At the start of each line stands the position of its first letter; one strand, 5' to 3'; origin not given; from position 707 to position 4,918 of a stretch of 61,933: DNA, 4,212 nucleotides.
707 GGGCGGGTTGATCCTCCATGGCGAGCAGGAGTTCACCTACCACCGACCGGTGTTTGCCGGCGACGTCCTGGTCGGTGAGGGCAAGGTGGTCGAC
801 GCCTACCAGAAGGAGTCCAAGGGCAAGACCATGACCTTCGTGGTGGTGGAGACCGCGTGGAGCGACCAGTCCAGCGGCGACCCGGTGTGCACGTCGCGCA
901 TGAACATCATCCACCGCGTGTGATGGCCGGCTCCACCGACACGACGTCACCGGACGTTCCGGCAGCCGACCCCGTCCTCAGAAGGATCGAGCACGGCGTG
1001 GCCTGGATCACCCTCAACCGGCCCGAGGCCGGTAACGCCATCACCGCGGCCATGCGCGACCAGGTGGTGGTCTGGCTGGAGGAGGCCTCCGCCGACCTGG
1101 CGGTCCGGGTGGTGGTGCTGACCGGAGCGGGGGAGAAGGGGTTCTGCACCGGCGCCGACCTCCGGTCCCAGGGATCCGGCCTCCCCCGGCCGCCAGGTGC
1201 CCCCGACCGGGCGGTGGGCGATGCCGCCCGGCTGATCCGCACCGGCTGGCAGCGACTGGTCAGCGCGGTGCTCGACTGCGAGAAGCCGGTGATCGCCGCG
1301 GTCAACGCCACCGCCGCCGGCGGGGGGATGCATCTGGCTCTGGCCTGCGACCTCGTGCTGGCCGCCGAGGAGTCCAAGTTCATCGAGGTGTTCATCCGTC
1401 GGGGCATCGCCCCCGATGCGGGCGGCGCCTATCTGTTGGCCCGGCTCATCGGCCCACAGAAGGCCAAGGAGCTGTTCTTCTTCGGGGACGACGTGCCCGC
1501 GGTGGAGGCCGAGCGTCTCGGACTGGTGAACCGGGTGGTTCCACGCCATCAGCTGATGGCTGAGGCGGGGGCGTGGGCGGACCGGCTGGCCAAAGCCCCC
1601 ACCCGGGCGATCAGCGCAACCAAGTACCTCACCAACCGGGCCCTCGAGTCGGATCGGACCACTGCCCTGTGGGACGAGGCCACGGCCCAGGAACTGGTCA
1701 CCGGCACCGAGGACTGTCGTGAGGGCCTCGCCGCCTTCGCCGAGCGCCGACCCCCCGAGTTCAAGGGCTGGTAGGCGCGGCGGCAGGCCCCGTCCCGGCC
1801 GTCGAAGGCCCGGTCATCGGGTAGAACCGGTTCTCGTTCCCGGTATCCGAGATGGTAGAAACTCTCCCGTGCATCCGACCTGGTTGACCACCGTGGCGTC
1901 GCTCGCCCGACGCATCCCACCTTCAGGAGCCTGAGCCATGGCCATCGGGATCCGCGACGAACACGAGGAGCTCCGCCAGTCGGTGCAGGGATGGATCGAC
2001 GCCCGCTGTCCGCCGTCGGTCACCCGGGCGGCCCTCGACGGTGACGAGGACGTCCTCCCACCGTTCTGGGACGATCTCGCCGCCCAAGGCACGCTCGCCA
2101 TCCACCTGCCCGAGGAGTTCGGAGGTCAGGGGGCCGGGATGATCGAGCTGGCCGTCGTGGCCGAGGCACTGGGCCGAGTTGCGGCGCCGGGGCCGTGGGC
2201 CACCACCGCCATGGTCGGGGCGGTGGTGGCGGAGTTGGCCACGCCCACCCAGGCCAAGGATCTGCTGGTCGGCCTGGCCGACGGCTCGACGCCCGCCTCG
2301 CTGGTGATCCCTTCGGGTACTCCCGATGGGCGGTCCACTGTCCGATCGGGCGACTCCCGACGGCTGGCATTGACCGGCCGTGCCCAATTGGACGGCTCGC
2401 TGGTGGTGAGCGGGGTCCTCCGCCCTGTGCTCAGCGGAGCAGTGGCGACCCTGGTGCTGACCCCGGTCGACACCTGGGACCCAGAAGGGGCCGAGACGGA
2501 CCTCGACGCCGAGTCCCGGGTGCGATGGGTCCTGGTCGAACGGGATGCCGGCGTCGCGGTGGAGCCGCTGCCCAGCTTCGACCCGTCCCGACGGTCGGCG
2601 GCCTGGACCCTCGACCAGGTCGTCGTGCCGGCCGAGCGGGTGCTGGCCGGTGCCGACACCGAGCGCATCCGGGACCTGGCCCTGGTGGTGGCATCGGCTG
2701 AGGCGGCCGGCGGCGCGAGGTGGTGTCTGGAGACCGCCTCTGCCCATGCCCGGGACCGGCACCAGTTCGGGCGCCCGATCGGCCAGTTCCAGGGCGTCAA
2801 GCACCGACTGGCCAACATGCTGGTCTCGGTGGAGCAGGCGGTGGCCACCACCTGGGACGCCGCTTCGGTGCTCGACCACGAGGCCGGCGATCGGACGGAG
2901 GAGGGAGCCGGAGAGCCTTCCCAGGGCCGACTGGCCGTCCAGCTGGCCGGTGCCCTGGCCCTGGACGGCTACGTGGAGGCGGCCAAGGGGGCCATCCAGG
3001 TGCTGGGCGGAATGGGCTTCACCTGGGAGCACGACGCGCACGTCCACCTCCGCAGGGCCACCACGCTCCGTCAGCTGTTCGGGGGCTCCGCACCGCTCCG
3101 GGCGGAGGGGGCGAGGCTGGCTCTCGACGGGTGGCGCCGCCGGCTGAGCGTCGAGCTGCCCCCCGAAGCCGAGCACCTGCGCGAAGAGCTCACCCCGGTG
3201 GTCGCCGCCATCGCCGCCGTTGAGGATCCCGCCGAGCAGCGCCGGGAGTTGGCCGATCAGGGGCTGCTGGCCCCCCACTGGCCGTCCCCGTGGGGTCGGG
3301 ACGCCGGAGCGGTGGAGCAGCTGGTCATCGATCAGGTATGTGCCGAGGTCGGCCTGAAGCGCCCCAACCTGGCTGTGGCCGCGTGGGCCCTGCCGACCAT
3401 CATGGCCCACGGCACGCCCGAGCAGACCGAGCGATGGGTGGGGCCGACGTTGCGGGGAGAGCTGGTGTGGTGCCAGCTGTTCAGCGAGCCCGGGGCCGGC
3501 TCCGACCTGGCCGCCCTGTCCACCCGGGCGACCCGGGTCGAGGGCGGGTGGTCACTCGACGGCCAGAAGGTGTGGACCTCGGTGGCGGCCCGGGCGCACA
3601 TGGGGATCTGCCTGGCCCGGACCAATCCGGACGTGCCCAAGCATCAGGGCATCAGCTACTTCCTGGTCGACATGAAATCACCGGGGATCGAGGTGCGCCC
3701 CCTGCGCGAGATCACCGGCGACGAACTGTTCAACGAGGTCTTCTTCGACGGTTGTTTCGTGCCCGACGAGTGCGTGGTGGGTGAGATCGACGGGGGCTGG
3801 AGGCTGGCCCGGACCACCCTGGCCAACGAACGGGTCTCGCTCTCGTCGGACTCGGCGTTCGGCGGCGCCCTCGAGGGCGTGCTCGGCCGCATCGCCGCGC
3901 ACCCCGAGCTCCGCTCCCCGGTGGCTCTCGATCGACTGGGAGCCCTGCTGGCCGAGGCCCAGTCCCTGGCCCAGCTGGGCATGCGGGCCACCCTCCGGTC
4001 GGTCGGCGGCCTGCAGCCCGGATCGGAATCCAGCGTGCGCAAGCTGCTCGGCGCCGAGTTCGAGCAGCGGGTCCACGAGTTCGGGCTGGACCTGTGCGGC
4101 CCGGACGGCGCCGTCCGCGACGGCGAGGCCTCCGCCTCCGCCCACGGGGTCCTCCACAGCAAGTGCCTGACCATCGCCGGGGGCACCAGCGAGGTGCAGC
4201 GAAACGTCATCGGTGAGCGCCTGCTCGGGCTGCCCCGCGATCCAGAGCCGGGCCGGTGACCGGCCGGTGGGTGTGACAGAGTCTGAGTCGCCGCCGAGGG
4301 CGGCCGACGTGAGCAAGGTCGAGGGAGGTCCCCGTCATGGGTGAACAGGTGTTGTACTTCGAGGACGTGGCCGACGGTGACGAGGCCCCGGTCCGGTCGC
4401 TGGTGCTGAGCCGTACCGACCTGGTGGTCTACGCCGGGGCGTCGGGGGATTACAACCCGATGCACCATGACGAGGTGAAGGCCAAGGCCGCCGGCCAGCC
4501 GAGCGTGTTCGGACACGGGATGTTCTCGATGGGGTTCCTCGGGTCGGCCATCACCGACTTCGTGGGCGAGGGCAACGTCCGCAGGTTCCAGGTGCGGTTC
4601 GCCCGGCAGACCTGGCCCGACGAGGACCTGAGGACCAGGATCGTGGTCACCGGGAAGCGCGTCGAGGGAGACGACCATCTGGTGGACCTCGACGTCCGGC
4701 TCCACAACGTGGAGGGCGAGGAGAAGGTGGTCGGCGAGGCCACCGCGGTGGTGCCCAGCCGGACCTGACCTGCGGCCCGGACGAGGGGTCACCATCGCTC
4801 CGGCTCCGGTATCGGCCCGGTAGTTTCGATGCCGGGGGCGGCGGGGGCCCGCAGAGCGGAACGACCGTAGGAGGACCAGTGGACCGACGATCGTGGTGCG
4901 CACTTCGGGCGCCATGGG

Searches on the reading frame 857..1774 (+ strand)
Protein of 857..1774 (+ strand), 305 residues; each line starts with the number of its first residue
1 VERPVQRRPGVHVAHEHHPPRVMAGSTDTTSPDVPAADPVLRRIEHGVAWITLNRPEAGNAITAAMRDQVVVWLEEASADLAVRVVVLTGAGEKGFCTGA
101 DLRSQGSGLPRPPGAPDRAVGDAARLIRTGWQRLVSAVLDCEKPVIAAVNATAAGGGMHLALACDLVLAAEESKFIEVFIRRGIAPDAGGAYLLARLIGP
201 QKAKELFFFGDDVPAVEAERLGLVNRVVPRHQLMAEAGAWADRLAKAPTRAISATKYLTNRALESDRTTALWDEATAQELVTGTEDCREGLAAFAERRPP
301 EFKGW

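Call 56: search_protein_families(library=pfam, proteins=[window:857-1774:+], max_evalue=0.001)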
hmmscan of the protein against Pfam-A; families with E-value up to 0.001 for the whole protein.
window:857-1774:+ (305 aa): 2 families
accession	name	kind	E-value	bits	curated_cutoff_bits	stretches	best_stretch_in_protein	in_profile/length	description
PF00378.25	ECH_1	-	2.5e-61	207.7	27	1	44-304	2-250/251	Enoyl-CoA hydratase/isomerase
PF16113.10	ECH_2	-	3.2e-24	86.5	27.2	1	49-251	2-191/335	Enoyl-CoA hydratase/isomerase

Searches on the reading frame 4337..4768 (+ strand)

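Call 56: search_protein_families(library=pfam, proteins=[window:4337-4768:+], max_evalue=0.001)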
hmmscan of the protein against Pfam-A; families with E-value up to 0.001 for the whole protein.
window:4337-4768:+ (143 aa): 1 family
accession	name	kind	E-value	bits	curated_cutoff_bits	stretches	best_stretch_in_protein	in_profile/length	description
PF01575.25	MaoC_dehydratas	-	5.6e-19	68.4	27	1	21-116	15-113/123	MaoC like domain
